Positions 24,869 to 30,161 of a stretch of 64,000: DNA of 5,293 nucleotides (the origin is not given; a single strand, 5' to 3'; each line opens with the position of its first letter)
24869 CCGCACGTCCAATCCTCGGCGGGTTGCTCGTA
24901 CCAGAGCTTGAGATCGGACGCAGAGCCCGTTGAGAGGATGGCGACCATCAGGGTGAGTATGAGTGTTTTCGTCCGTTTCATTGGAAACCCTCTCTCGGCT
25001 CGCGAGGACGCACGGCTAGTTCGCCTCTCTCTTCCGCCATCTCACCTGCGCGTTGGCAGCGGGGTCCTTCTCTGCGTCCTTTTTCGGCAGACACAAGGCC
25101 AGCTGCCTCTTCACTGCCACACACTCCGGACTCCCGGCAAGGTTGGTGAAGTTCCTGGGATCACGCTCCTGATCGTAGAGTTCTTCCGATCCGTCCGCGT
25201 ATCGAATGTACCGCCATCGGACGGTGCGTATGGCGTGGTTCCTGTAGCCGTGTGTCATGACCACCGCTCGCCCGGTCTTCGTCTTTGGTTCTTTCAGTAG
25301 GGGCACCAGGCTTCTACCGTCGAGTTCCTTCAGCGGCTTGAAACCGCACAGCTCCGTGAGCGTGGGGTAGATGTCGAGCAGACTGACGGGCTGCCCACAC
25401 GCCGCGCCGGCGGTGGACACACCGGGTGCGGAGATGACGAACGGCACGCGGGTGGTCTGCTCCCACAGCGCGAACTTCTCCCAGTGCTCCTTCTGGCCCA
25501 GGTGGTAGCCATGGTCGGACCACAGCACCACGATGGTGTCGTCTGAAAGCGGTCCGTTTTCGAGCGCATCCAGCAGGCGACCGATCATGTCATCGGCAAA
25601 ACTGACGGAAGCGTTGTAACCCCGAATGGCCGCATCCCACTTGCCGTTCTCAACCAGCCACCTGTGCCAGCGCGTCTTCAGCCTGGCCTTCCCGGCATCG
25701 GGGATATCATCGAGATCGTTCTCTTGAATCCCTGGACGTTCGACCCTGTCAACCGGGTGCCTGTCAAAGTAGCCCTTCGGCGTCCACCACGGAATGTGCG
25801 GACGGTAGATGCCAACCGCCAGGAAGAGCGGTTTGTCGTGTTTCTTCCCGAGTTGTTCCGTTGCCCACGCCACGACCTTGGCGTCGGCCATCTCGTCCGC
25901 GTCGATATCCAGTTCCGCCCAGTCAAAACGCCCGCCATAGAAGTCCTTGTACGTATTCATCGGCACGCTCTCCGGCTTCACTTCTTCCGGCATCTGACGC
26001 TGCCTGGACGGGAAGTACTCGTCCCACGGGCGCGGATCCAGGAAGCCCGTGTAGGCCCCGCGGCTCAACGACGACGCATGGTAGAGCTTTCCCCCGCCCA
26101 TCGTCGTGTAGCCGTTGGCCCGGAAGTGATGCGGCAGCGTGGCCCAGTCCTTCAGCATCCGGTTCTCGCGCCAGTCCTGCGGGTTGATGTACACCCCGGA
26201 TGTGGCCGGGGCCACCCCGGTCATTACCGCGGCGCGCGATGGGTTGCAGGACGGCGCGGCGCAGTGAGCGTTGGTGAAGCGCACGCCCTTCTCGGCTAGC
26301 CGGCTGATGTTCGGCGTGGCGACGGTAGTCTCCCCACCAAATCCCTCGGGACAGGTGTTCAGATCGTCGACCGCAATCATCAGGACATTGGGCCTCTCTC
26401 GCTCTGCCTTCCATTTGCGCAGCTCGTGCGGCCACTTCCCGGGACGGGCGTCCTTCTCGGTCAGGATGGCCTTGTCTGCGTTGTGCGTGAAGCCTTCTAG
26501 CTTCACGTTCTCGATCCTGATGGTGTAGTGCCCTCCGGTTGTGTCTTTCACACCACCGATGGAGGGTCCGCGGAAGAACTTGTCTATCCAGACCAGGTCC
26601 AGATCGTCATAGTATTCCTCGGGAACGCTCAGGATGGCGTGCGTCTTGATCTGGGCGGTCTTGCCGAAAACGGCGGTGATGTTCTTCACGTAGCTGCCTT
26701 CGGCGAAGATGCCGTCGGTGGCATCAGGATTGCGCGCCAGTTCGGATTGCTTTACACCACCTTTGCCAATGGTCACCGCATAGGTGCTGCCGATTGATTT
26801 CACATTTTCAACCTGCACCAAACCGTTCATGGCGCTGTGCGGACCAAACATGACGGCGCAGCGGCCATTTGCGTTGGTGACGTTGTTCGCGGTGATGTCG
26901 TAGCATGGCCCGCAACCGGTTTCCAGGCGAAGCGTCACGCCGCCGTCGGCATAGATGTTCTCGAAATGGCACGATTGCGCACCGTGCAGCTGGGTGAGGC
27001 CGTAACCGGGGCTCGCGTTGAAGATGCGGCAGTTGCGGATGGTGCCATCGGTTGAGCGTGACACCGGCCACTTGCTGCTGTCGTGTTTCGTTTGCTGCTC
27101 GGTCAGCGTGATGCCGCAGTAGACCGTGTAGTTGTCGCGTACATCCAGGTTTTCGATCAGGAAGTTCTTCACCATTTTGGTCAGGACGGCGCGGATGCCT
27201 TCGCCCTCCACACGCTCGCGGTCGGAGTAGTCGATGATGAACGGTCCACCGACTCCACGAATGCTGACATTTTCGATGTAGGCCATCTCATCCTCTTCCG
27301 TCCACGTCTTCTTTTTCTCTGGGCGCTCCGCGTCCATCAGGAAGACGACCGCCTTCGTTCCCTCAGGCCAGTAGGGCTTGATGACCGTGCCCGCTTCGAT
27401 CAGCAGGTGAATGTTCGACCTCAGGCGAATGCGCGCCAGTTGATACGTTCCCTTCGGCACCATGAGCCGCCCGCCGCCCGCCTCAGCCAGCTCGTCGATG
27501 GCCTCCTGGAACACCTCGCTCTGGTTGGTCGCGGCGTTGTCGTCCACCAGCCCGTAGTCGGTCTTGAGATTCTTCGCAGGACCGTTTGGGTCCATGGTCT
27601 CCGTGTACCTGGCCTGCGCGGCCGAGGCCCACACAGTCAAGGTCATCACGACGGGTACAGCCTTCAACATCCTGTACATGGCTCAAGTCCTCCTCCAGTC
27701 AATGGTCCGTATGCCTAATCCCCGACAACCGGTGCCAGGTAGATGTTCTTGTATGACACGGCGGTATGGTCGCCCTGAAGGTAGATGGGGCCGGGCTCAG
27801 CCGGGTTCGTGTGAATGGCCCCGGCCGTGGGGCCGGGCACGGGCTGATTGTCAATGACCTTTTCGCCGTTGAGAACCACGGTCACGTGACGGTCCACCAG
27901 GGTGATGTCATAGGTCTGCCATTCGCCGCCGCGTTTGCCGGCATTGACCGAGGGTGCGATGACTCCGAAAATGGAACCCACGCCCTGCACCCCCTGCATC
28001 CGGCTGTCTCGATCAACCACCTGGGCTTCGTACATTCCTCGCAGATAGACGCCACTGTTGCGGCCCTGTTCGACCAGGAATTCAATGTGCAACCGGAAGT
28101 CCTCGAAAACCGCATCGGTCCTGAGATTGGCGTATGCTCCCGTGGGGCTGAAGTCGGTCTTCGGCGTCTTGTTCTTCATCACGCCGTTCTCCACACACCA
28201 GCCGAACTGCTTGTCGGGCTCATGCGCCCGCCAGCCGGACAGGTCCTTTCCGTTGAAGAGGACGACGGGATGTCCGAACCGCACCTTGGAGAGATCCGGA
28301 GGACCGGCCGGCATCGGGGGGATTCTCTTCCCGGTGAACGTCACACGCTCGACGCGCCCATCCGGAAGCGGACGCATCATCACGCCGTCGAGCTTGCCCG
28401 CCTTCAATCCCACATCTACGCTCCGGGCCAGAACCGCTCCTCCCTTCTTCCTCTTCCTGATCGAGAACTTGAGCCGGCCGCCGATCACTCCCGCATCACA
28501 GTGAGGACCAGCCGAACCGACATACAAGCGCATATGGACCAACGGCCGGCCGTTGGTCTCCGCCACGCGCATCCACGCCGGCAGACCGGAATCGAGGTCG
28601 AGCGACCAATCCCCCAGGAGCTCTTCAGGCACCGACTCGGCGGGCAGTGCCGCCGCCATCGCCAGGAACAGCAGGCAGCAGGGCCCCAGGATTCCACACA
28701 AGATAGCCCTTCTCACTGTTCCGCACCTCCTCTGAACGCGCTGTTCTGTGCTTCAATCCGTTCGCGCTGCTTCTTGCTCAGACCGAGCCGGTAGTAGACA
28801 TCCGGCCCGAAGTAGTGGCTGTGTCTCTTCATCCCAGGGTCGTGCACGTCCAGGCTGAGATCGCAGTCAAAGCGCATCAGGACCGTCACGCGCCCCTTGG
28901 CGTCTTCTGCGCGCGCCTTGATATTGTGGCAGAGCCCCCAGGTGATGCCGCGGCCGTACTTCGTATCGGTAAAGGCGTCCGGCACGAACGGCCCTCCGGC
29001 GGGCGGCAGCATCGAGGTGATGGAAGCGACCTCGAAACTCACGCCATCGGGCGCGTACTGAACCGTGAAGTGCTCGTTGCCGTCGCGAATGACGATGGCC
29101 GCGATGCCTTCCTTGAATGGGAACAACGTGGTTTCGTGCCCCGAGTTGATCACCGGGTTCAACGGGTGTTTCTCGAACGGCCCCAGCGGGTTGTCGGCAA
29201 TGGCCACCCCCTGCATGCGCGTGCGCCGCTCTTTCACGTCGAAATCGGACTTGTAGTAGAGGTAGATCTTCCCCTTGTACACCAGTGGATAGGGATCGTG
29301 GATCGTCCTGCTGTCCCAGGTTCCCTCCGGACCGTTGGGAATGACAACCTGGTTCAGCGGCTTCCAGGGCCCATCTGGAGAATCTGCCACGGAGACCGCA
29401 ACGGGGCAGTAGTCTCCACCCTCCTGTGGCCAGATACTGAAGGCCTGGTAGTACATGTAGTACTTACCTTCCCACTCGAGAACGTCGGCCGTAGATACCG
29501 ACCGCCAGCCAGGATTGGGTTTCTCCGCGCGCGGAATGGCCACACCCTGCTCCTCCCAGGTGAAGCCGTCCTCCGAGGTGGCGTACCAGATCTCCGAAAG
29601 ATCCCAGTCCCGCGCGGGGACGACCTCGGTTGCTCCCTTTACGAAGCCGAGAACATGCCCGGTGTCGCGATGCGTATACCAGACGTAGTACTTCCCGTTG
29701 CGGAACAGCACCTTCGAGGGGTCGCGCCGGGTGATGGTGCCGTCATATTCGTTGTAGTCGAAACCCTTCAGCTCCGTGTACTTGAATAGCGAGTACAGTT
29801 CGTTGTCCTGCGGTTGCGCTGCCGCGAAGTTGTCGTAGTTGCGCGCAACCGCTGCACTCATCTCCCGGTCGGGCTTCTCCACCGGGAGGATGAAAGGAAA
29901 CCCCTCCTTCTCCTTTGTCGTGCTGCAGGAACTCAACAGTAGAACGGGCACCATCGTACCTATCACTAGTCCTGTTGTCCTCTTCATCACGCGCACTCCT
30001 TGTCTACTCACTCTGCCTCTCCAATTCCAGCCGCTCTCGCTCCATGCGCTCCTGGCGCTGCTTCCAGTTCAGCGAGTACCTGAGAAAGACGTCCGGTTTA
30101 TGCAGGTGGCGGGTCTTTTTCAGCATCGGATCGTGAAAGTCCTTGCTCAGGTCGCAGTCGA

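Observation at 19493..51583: Five large exported paralogs (methyltransferase-like Rossmann domain + two PQQ/BamB-like propellers + conserved His/Cys cluster) interleaved with sulfatases and fucosidases: a candidate uncharacterised glycan-processing family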

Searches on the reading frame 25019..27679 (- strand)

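Call 6: search_protein_families(library=pfam, proteins=[window:25019-27679:-], max_evalue=0.001)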
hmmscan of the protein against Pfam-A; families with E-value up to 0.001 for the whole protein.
window:25019-27679:- (887 aa): 3 families
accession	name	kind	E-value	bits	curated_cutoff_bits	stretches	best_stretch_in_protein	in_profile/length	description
PF00884.28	Sulfatase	-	1.2e-44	153.2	25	1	430-779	1-300/301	Sulfatase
PF16347.10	SGSH_C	-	1.8e-15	57.8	29.3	1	729-864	2-148/154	N-sulphoglucosamine sulphohydrolase, C-terminal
PF01663.27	Phosphodiest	-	1.8e-10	41.4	23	1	689-732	185-228/342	Type I phosphodiesterase / nucleotide pyrophosphatase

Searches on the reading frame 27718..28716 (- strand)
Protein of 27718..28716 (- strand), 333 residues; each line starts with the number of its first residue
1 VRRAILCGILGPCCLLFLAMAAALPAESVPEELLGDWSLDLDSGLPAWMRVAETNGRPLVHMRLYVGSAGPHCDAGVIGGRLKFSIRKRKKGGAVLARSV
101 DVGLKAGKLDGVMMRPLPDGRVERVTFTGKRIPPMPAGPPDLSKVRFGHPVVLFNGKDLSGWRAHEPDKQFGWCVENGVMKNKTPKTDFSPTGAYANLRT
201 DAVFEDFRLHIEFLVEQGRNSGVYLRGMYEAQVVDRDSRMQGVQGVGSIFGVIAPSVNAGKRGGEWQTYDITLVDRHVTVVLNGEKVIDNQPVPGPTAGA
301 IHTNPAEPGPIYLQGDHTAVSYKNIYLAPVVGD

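Call 6: search_protein_families(library=pfam, proteins=[window:27718-28716:-], max_evalue=0.001)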
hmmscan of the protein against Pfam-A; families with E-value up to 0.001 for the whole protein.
window:27718-28716:- (333 aa): 1 family
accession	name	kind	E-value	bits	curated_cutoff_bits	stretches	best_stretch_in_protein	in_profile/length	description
PF06439.18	3keto-disac_hyd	-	1.1e-42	146.6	26.8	1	151-327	3-186/187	3-keto-disaccharide hydrolase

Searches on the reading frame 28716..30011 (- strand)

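Call 6: search_protein_families(library=pfam, proteins=[window:28716-30011:-], max_evalue=0.001)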
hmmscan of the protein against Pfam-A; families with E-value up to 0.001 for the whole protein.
window:28716-30011:- (432 aa): 2 families
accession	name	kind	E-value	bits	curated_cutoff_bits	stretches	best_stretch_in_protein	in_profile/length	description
PF04616.20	Glyco_hydro_43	-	9.7e-11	42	32.2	1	144-255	38-140/288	Glycosyl hydrolases family 43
PF00251.26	Glyco_hydro_32N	-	4.1e-05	23.7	22.1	0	178-290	16-122/307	Glycosyl hydrolases family 32 N-terminal domain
